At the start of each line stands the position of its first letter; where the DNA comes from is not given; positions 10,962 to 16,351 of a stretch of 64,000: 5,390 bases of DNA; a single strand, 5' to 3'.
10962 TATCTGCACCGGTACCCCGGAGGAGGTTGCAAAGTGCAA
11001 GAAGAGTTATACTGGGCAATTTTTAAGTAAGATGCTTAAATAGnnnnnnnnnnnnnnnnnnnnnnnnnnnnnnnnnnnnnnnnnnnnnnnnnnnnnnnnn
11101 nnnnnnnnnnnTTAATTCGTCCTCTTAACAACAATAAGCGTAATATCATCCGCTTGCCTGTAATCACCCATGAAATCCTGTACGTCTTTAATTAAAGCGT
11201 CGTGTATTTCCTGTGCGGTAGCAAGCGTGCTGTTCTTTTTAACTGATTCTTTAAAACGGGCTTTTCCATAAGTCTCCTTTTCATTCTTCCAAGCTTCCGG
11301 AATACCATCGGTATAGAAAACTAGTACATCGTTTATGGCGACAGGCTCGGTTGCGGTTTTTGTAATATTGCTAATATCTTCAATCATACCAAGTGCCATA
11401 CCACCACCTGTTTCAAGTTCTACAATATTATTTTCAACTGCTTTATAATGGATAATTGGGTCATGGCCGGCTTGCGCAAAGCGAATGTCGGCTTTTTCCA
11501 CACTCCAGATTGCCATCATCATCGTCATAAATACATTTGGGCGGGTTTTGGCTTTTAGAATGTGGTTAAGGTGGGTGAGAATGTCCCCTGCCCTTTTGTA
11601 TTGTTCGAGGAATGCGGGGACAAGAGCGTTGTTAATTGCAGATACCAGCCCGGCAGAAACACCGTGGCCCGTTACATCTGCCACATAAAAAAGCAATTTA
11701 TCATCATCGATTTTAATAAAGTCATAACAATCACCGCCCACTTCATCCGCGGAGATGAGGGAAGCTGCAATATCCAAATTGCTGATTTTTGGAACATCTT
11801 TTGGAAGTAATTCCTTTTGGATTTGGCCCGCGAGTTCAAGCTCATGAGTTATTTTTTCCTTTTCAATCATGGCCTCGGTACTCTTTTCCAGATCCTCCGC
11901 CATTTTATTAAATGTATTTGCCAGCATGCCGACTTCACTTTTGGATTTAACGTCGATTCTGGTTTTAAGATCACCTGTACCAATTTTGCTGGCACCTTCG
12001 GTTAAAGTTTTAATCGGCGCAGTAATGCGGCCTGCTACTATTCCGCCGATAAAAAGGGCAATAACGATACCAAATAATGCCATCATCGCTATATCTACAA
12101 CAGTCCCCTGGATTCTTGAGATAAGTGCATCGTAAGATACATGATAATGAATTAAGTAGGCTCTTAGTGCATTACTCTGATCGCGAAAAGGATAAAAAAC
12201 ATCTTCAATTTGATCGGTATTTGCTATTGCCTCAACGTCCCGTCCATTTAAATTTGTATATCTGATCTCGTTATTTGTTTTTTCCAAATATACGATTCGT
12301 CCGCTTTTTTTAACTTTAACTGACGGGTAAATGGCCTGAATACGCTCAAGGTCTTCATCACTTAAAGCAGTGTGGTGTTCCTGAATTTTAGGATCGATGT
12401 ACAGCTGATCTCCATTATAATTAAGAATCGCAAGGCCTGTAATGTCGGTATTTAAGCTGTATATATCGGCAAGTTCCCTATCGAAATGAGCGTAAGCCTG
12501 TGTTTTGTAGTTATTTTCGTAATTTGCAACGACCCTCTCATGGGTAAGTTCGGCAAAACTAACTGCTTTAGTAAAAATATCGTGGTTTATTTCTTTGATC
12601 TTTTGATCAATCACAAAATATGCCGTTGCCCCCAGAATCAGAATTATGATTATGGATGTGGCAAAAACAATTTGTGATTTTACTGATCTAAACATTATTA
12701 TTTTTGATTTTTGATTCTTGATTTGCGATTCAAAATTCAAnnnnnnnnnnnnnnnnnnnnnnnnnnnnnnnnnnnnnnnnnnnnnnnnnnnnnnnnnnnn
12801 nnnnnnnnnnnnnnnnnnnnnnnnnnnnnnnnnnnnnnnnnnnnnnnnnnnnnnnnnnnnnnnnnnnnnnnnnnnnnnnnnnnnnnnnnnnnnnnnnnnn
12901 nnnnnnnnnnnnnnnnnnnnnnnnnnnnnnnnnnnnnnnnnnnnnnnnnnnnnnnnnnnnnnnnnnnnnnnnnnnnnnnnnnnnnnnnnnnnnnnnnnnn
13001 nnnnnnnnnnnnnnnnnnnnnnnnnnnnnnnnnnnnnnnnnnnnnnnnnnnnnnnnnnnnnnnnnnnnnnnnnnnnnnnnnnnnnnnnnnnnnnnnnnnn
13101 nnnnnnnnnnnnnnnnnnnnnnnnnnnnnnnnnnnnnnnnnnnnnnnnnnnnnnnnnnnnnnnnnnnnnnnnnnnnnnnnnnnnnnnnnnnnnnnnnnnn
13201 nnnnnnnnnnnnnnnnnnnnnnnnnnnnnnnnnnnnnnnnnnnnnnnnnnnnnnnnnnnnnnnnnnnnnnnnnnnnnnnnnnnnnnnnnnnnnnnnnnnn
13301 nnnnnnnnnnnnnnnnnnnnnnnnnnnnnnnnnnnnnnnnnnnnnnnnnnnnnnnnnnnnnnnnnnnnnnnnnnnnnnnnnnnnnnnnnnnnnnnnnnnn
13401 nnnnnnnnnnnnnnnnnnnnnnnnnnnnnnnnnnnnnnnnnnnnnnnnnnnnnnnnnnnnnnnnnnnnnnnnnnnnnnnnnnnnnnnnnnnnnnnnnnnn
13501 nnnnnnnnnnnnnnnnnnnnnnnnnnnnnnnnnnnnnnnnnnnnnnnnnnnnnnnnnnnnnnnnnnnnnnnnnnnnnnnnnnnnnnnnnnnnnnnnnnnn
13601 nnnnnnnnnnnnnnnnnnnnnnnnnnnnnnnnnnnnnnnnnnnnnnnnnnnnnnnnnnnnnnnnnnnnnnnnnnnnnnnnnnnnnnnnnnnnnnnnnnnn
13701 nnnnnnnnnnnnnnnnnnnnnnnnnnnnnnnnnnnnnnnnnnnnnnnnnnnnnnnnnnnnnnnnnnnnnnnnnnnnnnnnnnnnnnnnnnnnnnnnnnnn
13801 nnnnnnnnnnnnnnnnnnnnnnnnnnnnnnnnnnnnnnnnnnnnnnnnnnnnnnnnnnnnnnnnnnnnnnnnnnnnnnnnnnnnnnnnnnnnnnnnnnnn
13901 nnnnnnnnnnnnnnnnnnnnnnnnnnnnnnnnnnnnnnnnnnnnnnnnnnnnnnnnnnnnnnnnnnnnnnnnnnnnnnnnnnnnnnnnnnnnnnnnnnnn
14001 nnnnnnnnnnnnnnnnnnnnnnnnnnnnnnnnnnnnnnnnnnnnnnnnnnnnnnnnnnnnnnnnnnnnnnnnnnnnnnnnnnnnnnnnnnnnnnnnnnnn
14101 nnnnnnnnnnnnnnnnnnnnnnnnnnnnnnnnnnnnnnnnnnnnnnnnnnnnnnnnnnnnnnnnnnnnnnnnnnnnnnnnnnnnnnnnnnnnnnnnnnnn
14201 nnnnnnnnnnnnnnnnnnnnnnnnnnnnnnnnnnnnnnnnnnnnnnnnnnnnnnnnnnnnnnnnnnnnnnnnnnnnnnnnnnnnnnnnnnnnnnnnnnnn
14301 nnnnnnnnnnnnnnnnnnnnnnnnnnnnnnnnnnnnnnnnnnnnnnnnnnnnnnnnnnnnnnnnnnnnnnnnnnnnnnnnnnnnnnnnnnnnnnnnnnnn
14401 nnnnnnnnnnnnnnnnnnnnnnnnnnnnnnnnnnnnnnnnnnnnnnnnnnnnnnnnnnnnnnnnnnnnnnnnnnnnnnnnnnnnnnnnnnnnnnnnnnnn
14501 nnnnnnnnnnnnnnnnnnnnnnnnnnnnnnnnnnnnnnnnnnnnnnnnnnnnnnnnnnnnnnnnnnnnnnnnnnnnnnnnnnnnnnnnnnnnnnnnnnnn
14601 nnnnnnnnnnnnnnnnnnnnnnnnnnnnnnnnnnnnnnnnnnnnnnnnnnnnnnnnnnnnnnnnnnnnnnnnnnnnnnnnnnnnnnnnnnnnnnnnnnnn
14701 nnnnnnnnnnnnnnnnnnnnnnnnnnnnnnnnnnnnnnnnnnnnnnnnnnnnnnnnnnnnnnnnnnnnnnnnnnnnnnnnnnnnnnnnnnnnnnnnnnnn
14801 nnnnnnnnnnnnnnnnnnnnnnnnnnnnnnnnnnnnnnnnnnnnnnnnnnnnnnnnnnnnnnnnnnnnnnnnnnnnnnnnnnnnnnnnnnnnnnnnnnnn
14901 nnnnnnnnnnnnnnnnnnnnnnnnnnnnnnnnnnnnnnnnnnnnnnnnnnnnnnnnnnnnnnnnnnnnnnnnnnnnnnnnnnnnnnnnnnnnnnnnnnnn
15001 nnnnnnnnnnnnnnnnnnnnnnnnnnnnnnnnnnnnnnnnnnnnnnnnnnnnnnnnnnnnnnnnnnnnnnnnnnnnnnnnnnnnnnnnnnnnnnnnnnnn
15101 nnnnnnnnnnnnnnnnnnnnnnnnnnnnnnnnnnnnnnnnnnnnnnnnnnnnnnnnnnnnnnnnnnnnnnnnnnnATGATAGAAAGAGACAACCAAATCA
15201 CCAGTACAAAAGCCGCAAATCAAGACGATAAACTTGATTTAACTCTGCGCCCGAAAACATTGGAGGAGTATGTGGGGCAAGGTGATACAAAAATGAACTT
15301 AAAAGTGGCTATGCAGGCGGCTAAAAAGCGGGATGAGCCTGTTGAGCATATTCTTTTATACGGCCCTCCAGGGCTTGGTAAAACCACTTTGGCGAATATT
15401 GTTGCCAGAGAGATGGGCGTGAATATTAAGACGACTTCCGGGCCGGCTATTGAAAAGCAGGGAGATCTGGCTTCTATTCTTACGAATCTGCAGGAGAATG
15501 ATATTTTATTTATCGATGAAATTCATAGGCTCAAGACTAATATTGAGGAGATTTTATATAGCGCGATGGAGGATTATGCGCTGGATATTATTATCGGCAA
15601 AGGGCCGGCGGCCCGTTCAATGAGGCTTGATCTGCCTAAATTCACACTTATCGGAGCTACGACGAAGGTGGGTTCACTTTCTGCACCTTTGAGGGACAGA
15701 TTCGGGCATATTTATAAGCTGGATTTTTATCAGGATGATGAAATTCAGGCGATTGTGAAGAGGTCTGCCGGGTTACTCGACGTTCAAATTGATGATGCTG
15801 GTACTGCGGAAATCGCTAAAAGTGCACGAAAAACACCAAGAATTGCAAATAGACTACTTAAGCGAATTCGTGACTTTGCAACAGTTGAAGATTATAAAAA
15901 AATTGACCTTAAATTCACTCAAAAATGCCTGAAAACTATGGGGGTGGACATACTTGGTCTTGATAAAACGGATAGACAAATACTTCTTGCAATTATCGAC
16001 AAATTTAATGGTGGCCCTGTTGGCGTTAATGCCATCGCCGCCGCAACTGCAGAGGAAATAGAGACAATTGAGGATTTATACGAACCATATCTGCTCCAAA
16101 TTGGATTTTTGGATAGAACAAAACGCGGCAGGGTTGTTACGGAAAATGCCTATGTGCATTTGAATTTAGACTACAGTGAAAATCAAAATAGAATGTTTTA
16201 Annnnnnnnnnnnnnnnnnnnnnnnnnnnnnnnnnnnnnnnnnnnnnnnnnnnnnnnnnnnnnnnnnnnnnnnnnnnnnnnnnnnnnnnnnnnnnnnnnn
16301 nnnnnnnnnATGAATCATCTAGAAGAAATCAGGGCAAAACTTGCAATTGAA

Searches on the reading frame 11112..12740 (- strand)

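Call 89: search_protein_families(library=pfam, proteins=[window:11112-12740:-], max_evalue=0.0001)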
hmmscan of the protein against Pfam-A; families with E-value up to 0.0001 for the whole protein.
window:11112-12740:- (542 aa): 2 families
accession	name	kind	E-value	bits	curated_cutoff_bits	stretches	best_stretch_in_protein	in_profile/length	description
PF07228.17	SpoIIE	-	5.2e-40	137.9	25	1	345-540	1-191/192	Stage II sporulation protein E (SpoIIE)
PF00672.30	HAMP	-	3.9e-16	59.6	25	1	235-285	2-52/53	HAMP domain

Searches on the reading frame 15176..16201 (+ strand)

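Call 38: search_protein_families(library=pfam, proteins=[window:15176-16201:+], max_evalue=0.00001)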
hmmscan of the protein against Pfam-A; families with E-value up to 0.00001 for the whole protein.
window:15176-16201:+ (341 aa): 5 families
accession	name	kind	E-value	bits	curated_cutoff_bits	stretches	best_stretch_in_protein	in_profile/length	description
PF05496.18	RuvB_N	-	3.8e-79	264.4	27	1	24-182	1-159/159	Holliday junction DNA helicase RuvB P-loop domain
PF17864.7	AAA_lid_4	-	4.3e-26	90.9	27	1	185-258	1-74/74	RuvB AAA lid domain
PF05491.19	RuvB_C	-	2.1e-23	82.5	24.7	1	260-329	2-71/72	RuvB C-terminal winged helix domain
PF00004.35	AAA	-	2.8e-23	83.2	21.2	1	59-182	1-129/131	ATPase family associated with various cellular activities (AAA)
PF07728.20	AAA_5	-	4e-11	43.5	22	1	58-176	1-139/139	AAA domain (dynein-related subfamily)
